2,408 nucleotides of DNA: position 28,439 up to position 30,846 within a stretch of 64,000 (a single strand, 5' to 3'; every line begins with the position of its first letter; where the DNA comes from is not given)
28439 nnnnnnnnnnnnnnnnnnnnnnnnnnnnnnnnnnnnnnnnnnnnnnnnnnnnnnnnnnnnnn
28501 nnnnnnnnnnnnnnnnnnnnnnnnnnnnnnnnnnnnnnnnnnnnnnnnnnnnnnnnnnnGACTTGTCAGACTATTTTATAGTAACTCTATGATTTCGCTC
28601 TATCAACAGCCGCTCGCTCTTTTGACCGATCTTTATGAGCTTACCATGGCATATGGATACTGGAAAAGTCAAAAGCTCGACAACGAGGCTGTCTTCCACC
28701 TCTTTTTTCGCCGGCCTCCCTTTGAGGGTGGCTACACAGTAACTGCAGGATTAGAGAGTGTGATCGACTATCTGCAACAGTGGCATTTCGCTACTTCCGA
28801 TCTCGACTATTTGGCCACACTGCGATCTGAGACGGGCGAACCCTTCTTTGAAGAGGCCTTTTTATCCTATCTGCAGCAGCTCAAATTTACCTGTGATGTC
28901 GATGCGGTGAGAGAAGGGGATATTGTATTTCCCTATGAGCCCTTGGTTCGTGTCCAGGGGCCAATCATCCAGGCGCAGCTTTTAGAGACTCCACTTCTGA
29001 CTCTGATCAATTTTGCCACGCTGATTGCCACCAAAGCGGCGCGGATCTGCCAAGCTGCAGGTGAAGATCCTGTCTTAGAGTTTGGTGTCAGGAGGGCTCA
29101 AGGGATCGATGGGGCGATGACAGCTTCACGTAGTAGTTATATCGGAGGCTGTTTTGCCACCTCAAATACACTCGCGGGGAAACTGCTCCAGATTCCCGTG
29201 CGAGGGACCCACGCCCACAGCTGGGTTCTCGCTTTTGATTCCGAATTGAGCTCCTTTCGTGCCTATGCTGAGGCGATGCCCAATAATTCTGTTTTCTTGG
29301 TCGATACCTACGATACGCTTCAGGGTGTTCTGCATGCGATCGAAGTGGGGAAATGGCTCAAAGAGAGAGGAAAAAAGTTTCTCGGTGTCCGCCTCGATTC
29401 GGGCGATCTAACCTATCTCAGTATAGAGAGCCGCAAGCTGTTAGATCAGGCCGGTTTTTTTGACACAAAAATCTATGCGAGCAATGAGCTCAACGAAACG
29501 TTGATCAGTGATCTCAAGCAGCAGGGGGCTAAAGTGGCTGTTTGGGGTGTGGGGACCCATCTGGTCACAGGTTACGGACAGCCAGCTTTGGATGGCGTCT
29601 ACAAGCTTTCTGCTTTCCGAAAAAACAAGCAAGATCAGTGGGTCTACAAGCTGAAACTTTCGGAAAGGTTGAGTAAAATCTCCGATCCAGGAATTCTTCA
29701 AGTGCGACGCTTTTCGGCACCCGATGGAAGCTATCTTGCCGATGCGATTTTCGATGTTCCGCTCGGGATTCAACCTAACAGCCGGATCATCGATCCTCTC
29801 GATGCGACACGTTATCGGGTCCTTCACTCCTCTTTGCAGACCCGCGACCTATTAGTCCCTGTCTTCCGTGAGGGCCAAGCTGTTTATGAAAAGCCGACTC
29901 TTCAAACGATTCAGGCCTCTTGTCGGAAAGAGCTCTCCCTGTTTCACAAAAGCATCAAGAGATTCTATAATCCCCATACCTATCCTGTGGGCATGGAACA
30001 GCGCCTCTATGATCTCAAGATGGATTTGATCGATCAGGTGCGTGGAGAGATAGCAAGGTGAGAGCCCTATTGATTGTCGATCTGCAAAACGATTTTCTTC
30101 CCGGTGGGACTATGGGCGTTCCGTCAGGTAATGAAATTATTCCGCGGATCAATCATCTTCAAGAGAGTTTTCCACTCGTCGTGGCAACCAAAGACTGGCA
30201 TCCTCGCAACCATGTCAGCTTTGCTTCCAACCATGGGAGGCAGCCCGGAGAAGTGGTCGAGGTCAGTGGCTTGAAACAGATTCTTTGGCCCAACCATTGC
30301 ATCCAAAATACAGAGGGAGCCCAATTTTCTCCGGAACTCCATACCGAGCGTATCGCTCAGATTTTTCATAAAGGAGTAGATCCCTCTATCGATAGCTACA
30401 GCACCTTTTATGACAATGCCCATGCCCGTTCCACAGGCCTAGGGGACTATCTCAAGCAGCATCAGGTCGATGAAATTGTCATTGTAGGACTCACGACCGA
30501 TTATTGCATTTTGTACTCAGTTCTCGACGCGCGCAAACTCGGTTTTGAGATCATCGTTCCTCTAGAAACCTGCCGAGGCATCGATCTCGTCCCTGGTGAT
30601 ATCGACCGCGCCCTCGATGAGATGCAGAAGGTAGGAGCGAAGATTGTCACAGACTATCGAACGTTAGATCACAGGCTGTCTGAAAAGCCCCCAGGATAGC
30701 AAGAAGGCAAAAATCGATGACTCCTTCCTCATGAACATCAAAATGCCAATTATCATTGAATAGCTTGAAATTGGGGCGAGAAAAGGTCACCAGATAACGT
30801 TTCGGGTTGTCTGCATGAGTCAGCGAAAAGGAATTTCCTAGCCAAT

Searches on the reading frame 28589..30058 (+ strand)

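Call 11: search_protein_families(library=pfam, proteins=[window:28589-30058:+], max_evalue=0.00001)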
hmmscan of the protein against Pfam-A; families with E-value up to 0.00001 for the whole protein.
window:28589-30058:+ (490 aa): 2 families
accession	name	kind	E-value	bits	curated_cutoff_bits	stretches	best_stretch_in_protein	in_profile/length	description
PF17767.7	NAPRTase_N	-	7.1e-39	133.4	32.6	1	11-141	1-125/125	Nicotinate phosphoribosyltransferase (NAPRTase) N-terminal domain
PF17956.6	NAPRTase_C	-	4.8e-20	72.5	23.3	1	371-477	3-111/111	Nicotinate phosphoribosyltransferase C-terminal domain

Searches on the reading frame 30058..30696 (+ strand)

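Call 59: search_protein_families(library=ncbifam, proteins=[window:30058-30696:+], max_evalue=0.001)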
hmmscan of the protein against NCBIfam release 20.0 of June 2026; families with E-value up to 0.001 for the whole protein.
window:30058-30696:+ (213 aa): 2 families
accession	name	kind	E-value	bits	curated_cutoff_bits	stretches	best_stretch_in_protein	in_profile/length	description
NF008623.0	PRK11609.1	equivalog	5.6e-73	245.2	174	1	2-198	4-204/213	bifunctional nicotinamidase/pyrazinamidase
NF050097.1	BiurAmidohydBiuH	equivalog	5.5e-06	26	370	1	125-173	139-187/221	biuret amidohydrolase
